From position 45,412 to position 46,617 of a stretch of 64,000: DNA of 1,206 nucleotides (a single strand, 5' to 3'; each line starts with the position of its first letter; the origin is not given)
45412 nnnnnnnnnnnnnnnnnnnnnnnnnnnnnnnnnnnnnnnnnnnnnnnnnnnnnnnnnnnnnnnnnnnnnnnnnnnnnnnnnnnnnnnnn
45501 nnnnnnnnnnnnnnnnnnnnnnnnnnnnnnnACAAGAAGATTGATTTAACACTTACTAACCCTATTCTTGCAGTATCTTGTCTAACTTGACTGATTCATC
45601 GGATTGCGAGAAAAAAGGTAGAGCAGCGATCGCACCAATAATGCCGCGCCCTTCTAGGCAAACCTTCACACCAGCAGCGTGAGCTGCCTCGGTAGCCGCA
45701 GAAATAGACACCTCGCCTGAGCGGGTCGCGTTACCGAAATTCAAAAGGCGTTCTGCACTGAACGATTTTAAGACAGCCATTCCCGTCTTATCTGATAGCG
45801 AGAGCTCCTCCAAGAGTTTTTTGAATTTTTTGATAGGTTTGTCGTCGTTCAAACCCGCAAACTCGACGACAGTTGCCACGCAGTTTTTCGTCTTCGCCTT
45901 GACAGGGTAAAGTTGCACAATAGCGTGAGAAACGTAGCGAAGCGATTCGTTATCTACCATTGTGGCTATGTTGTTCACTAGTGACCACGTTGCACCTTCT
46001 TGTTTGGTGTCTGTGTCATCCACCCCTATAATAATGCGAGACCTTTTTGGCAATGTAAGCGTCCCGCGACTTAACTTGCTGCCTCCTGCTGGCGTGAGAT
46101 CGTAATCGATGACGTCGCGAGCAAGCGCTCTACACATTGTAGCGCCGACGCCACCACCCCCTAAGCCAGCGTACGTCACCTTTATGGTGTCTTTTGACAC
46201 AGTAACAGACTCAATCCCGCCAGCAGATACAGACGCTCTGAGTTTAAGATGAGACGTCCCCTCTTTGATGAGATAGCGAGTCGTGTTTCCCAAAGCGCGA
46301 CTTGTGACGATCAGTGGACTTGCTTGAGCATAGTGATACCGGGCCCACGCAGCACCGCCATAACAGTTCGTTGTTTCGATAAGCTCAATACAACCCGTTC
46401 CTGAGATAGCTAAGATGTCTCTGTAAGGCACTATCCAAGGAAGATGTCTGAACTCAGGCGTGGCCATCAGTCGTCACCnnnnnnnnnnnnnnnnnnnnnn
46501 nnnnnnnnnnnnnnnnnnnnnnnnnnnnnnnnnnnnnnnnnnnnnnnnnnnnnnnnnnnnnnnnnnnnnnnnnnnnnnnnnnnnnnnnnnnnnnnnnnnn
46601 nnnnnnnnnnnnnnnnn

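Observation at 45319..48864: ycaO-tfuA thioamidation operon extended by a HycI-like endopeptidase and a Gly-loop protein, with a converging GG-terminated ThiS/MoaD-like sulfur-carrier gene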

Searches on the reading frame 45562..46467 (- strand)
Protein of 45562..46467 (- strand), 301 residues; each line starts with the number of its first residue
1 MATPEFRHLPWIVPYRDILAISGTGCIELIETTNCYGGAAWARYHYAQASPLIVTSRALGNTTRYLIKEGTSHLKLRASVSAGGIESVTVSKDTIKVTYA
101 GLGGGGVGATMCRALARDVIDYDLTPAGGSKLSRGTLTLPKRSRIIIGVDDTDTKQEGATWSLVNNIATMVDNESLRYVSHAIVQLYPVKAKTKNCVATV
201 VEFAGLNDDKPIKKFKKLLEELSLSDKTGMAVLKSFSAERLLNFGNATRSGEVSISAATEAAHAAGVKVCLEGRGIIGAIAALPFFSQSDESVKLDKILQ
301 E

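Call 3: search_protein_families(library=pfam, proteins=[window:45562-46467:-], max_evalue=0.1)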
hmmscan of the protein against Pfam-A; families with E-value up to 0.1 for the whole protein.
window:45562-46467:- (301 aa): 2 families
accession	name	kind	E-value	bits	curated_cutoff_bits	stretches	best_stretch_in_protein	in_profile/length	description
PF22641.2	TiaS_TCKD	-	1.2e-13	51.8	27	1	146-211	1-68/156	TiaS TCKD domain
PF08489.16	TiaS_FLD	-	0.0015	19.1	21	0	153-178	1-27/116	TiaS FLD domain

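Call 4: search_protein_families(library=ncbifam, proteins=[window:45562-46467:-], max_evalue=0.1)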
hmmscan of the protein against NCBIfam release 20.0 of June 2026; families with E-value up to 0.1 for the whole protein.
window:45562-46467:- (301 aa): 2 families
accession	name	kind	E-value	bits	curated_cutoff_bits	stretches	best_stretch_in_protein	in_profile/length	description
TIGR03280.1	methan_mark_11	hypoth_equivalog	1.8e-97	326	255.8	1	14-294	1-291/292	methanogenesis marker protein 11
NF040849.1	tRNAmod_TiaS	equivalog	0.0034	16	600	1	144-283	2-150/422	tRNA(Ile2) 2-agmatinylcytidine synthetase TiaS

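Call 12: find_homologous_proteins(query=window:45562-46467:-, max_evalue=0.00001)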
Query window:45562-46467:- (301 aa): 765 proteins with E <= 0.00001 among 4289 candidates; the best 120 are listed.
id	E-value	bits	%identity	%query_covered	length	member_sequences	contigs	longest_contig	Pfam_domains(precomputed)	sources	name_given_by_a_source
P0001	1.8e-182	623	94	100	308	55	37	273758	PF22641.3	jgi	jgi:methanogenesis imperfect marker protein 11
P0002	1.7e-181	620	94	100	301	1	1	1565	PF22641.3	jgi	jgi:methanogenesis imperfect marker protein 11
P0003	4.3e-181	619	93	100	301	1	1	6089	PF22641.3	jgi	-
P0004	7.4e-181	618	93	100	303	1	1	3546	PF22641.3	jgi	jgi:methanogenesis imperfect marker protein 11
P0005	2.6e-180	616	92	100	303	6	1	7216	PF22641.3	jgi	jgi:methanogenesis imperfect marker protein 11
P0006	5.8e-177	605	91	100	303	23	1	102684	PF22641.3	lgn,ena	-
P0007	1.9e-174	597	89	100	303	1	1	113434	PF22641.3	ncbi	ncbi:MAG: methanogenesis marker protein 11 [Halobacteriota archaeon]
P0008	1.9e-174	597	89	100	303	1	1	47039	PF22641.3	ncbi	ncbi:MAG: methanogenesis marker protein 11 [Halobacteriota archaeon]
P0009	2.1e-174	597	89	100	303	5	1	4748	PF22641.3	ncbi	ncbi:MAG: methanogenesis marker protein 11 [Halobacteriota archaeon]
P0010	2.6e-174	596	89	100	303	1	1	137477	PF22641.3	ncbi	ncbi:MAG: methanogenesis marker protein 11 [Halobacteriota archaeon]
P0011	1.3e-173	594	90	99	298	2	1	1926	PF22641.3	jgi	jgi:methanogenesis imperfect marker protein 11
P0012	1.0e-172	591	90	99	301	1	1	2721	PF22641.3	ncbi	-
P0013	1.4e-172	591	90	100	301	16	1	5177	PF22641.3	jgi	jgi:methanogenesis imperfect marker protein 11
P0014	1.6e-170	584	88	100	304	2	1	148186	PF22641.3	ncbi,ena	-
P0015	1.7e-170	584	89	99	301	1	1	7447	PF22641.3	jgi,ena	-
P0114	6.0e-92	326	53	94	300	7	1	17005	PF22641.3,PF08489.17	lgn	-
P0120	9.4e-91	322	52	94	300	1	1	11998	PF22641.3,PF08489.17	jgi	jgi:methanogenesis imperfect marker protein 11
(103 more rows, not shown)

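Call 14: find_related_loci(query=A1, collection=genome_contigs, flank=10000)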
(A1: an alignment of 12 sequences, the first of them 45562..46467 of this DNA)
Query A1 (301 aa) in genome_contigs; peptide patterns used: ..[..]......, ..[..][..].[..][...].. (x = any residue, [..] = any of these).
378 stretches matched a pattern; 340 encode a relative of the query (tblastn E <= 1e-3); the best 80 are kept; 80 distinct loci.
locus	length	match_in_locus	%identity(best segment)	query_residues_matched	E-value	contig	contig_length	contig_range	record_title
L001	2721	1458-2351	90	1-298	4e-179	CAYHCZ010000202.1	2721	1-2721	MAG TPA_asm: uncultured Methanomicrobia archaeon isolate ERP119294_co4_451 genome assembly, contig: NODE_65729_length_27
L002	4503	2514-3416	92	1-301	4e-173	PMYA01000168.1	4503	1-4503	MAG: Methanobacteriota archaeon isolate fen_29 73.20110800_E2D.14_contig_1950, whole genome shotgun sequence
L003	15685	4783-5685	86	1-301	2e-166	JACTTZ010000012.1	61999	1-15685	MAG: Methanomicrobia archaeon isolate SPRUCE.2016.33.metabat2.67 SPRUCE.2016.33_scaffold_236, whole genome shotgun seque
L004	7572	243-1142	86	1-300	4e-165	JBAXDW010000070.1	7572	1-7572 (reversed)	MAG: Methanobacteriota archaeon isolate ELA229 MAG229_70, whole genome shotgun sequence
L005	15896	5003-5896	79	1-298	2e-157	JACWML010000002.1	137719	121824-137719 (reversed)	MAG: Methanomicrobia archaeon isolate SPRUCE.2015.31.metabat2.23 SPRUCE.2015.31_scaffold_83, whole genome shotgun sequen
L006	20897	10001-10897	81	1-299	6e-156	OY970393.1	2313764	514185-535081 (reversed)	MAG: Euryarchaeota archaeon isolate MFD01231.bin.c.6 genome assembly, chromosome: 1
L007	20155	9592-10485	80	1-298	2e-154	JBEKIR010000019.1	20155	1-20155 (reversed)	MAG: Halobacteriota archaeon isolate SPRUCE 304 SPRUCE_304_19, whole genome shotgun sequence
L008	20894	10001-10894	80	1-298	1e-153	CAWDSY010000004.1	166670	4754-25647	MAG: Euryarchaeota archaeon isolate MFD03726.bin.3.148 genome assembly, contig: contig_32455, whole genome shotgun seque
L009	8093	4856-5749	79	1-298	8e-153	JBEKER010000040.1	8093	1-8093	MAG: Halobacteriota archaeon isolate SPRUCE 210 SPRUCE_210_40, whole genome shotgun sequence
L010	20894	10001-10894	80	1-298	4e-153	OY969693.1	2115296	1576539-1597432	MAG: Euryarchaeota archaeon isolate MFD04408.bin.c.4 genome assembly, chromosome: 1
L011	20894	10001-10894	80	1-298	1e-152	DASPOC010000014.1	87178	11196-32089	MAG TPA_asm: Candidatus Bathyarchaeia archaeon isolate SMAG_U12137 k141_9651, whole genome shotgun sequence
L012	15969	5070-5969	79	1-300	2e-152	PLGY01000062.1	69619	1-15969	MAG: Methanobacteriota archaeon isolate bog_38 73.20110800_S2M.16_contig_2285, whole genome shotgun sequence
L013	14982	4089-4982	78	1-298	3e-151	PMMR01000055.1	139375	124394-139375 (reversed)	MAG: Methanobacteriota archaeon isolate fen_3 73.20100900_E2D.1_contig_228, whole genome shotgun sequence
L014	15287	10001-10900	78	1-300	4e-149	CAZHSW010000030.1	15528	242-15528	MAG TPA_asm: uncultured Methanomicrobia archaeon isolate SRP140028_co1_607 genome assembly, contig: k141_4338692, whole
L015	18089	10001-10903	75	1-301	5e-147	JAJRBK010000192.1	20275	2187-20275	MAG: Methanobacteriota archaeon isolate OWC_0036 OWC_0036_k121_21947752, whole genome shotgun sequence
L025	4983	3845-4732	55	1-295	1e-103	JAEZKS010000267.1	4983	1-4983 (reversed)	MAG: Methanobacteriota archaeon isolate OH_CDB_39 k127_158966, whole genome shotgun sequence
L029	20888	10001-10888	53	1-295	1e-100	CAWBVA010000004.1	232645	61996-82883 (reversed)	MAG: uncultured Methanocellaceae archaeon isolate MFD03899.bin.2.81 genome assembly, contig: contig_1513, whole genome s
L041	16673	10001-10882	49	10-299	2e-88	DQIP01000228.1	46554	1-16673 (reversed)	MAG TPA_asm: Candidatus Methanovorans sp. isolate HMMV ANME3_9, whole genome shotgun sequence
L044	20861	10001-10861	51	10-293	9e-88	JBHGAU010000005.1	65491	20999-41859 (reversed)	MAG: Methanotrichaceae archaeon isolate SBS.BIN.91 SBSBIN91_contig_5, whole genome shotgun sequence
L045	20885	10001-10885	51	10-300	1e-87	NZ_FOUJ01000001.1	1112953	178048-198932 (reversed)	Methanolobus profundi strain Mob M, whole genome shotgun sequence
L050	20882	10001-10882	51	10-299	2e-87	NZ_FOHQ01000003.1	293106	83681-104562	Methanococcoides vulcani strain SLH 33, whole genome shotgun sequence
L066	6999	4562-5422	52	10-293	6e-86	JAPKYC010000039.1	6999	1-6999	MAG: Methanothrix sp. isolate LacPavin_0920_SED2_MAG_52_16 LacPavin_0920_SED2_scaffold_1204656, whole genome shotgun seq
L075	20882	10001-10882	49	10-299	2e-85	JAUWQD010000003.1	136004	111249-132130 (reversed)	MAG: Methanosarcinaceae archaeon isolate CSMAG_2493 CSMAG_2493_k141_337070_length_136004_cov_22.9783, whole genome shotg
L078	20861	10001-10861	50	10-293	5e-85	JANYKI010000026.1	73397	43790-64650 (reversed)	MAG: Methanothrix sp. isolate GL140_5_metabinner_16 GL140_5_k141_1836686, whole genome shotgun sequence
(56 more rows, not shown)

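Call 18: search_protein_families(library=pfam, proteins=[L029:10983-12677:+, L066:3102-4547:+, L075:9071-9901:+, L044:6741-8165:+, L041:4358-5542:+, L078:5337-6509:+, L025:2759-3763:+, L025:2100-3152:+], max_evalue=0.001)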
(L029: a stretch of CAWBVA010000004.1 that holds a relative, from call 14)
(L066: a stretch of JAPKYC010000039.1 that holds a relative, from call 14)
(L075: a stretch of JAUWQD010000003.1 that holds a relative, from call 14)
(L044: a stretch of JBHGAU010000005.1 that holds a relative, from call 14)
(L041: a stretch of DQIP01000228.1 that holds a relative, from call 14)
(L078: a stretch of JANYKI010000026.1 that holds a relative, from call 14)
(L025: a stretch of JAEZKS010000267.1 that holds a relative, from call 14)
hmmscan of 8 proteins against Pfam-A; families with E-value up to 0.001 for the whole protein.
L029:10983-12677:+ (565 aa): 3 families
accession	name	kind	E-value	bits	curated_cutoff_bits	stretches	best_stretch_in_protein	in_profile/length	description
PF02775.26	TPP_enzyme_C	-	1.1e-05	25.7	21.9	1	427-508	2-95/151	Thiamine pyrophosphate enzyme, C-terminal TPP binding domain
PF01855.24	POR_N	-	3.8e-05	24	27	1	117-229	46-159/231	Pyruvate flavodoxin/ferredoxin oxidoreductase, thiamine diP-bdg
PF02776.23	TPP_enzyme_N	-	5.2e-05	23.4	26.8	1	71-147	1-78/119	Thiamine pyrophosphate enzyme, N-terminal TPP binding domain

L066:3102-4547:+ (482 aa): 1 family
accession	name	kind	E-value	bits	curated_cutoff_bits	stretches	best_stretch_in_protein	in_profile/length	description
PF01142.23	TruD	-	3.7e-154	514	27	1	65-474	2-412/412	tRNA pseudouridine synthase D (TruD)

L075:9071-9901:+ (277 aa): 4 families
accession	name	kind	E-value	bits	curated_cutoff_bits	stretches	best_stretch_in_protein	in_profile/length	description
PF04002.20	RadC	-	1.1e-46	158.1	22.1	1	155-275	1-121/121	RadC-like JAB domain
PF20582.4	UPF0758_N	-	1.8e-29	102.1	27.1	1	56-131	1-76/77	UPF0758 N-terminal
PF14520.12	HHH_5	-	0.00052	20.9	27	0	100-134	15-51/57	Helix-hairpin-helix domain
PF12826.13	HHH_2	-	0.00088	19.8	27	0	108-139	25-56/64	Helix-hairpin-helix motif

L044:6741-8165:+ (475 aa): 3 families
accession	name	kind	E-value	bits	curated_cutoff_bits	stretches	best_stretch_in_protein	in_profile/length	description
PF13662.12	Toprim_4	-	1.8e-10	41.4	25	1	193-255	2-73/85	Toprim domain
PF01751.28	Toprim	-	1.7e-08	34.9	23.1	1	194-264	2-87/96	Toprim domain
PF13155.12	Toprim_2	-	7.7e-07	29.8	22.1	1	196-269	2-83/88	Toprim-like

L041:4358-5542:+ (395 aa): 4 families
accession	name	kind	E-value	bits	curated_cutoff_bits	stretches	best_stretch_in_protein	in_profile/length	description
PF00155.27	Aminotran_1_2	-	1.6e-67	228.7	19.7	1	37-386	2-361/361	Aminotransferase class I and II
PF01041.23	DegT_DnrJ_EryC1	-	6.8e-12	45.7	19.8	1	102-209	44-145/360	DegT/DnrJ/EryC1/StrS aminotransferase family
PF00266.25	Aminotran_5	-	0.00011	21.8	21.5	1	97-196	61-165/371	Aminotransferase class-V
PF01053.26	Cys_Met_Meta_PP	-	0.00014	21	27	1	103-211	74-175/381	Cys/Met metabolism PLP-dependent enzyme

L078:5337-6509:+ (391 aa): 1 family
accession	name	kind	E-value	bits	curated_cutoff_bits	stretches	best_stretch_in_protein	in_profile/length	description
PF04981.18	NMD3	-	6.7e-47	160.5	24.9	1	51-283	1-243/243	NMD3 family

L025:2759-3763:+ (335 aa): 4 families
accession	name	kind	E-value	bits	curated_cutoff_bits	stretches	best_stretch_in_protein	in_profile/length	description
PF12804.13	NTP_transf_3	-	4e-19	69.8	27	1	130-256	1-121/160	MobA-like NTP transferase domain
PF01128.25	IspD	-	1.3e-08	35.4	27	1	129-254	2-128/221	2-C-methyl-D-erythritol 4-phosphate cytidylyltransferase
PF02348.25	CTP_transf_3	-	7.2e-07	29.7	22.6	1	145-252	15-120/217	Cytidylyltransferase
PF00483.29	NTP_transferase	-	0.00088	19.4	21.2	0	130-256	2-133/245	Nucleotidyl transferase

L025:2100-3152:+ (351 aa): 1 family
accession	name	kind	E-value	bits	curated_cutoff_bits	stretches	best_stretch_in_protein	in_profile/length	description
PF02654.20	CobS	-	7.5e-39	134.5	23.2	1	96-340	1-206/207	Cobalamin-5-phosphate synthase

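Call 21: search_protein_families(library=ncbifam, proteins=[L029:10983-12677:+, L045:10902-12443:+, L045:9224-9913:+], max_evalue=0.001)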
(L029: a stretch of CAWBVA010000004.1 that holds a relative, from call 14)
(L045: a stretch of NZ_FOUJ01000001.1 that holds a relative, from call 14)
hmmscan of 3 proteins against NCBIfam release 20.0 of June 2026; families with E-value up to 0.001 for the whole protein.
L029:10983-12677:+ (565 aa): 5 families
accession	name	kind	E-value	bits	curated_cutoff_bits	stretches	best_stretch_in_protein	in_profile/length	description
TIGR03336.1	IOR_alpha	equivalog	3.1e-84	283.4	650.9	1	69-509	3-472/595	indolepyruvate ferredoxin oxidoreductase subunit alpha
NF009589.0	PRK13030.1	subfamily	1.2e-09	36.5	816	1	160-510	148-549/1170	indolepyruvate ferredoxin oxidoreductase family protein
NF005507.0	PRK07119.1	subfamily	8.8e-06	24.8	399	1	70-253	6-197/352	3-methyl-2-oxobutanoate dehydrogenase subunit VorB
TIGR03710.1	OAFO_sf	subfamily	0.00025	19.8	482.75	0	307-342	490-524/561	2-oxoacid:acceptor oxidoreductase subunit alpha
NF009588.0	PRK13029.1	subfamily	0.00054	17.9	952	0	160-348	148-358/1196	indolepyruvate ferredoxin oxidoreductase family protein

L045:10902-12443:+ (513 aa): 9 families
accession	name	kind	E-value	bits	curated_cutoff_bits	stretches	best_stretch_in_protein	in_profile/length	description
TIGR03336.1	IOR_alpha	equivalog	3.3e-89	299.8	650.9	1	7-510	5-531/595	indolepyruvate ferredoxin oxidoreductase subunit alpha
TIGR03710.1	OAFO_sf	subfamily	8.1e-14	51.1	482.75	1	4-231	193-420/561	2-oxoacid:acceptor oxidoreductase subunit alpha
NF009589.0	PRK13030.1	subfamily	1.6e-13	49.3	816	1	99-299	147-360/1170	indolepyruvate ferredoxin oxidoreductase family protein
NF006412.0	PRK08659.1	equivalog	5.5e-13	48.9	411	1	5-173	6-179/378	2-oxoacid:acceptor oxidoreductase subunit alpha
NF005507.0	PRK07119.1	subfamily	9.2e-09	34.6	399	1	6-209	6-209/352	3-methyl-2-oxobutanoate dehydrogenase subunit VorB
NF009588.0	PRK13029.1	subfamily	4.1e-08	31.6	952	0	100-298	148-359/1196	indolepyruvate ferredoxin oxidoreductase family protein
NF006232.0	PRK08366.1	equivalog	2.6e-06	26.3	646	1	4-161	7-166/394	2-ketoisovalerate ferredoxin oxidoreductase subunit alpha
NF041170.1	Oxoac_fdxalpha_Archa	equivalog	2.4e-05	22.9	800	0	257-298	547-589/636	2-oxoacid:ferredoxin oxidoreductase subunit alpha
NF007206.0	PRK09627.1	equivalog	0.00017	20.7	579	1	9-165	8-170/375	2-oxoglutarate synthase subunit alpha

L045:9224-9913:+ (229 aa): 2 families
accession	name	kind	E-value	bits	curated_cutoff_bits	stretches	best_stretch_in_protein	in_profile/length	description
NF000642.1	PRK00024.1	equivalog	5.1e-77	258.3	180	1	18-228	1-212/212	RadC family protein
TIGR00608.1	radc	subfamily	5.7e-69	232.2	133.85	1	16-228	1-218/218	RadC family protein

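Call 23: find_encoding_contigs(protein=P0001, flank=10000, max_places=2)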
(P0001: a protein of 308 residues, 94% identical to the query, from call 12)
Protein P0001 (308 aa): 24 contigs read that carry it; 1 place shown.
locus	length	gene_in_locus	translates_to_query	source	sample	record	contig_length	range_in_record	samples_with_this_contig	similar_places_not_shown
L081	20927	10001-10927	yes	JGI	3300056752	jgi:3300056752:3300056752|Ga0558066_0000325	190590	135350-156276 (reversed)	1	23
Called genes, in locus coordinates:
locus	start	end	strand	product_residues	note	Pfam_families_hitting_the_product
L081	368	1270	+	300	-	PF04206:MtrE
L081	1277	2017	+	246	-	PF04207:MtrD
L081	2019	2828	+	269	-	PF04211:MtrC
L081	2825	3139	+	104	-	PF05440:MtrB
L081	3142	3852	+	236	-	PF04208:MtrA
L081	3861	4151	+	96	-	PF09472:MtrF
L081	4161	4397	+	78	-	PF04210:MtrG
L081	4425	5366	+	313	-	PF02007:MtrH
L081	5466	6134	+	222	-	PF04199:Cyclase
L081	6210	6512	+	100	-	PF09871:DUF2098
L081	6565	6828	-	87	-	PF27275:MJ0093 (weak)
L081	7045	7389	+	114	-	-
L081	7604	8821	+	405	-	PF02624:YcaO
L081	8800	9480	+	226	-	PF07812:TfuA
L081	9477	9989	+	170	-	PF01750:HycI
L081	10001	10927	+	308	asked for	PF22641:TiaS_TCKD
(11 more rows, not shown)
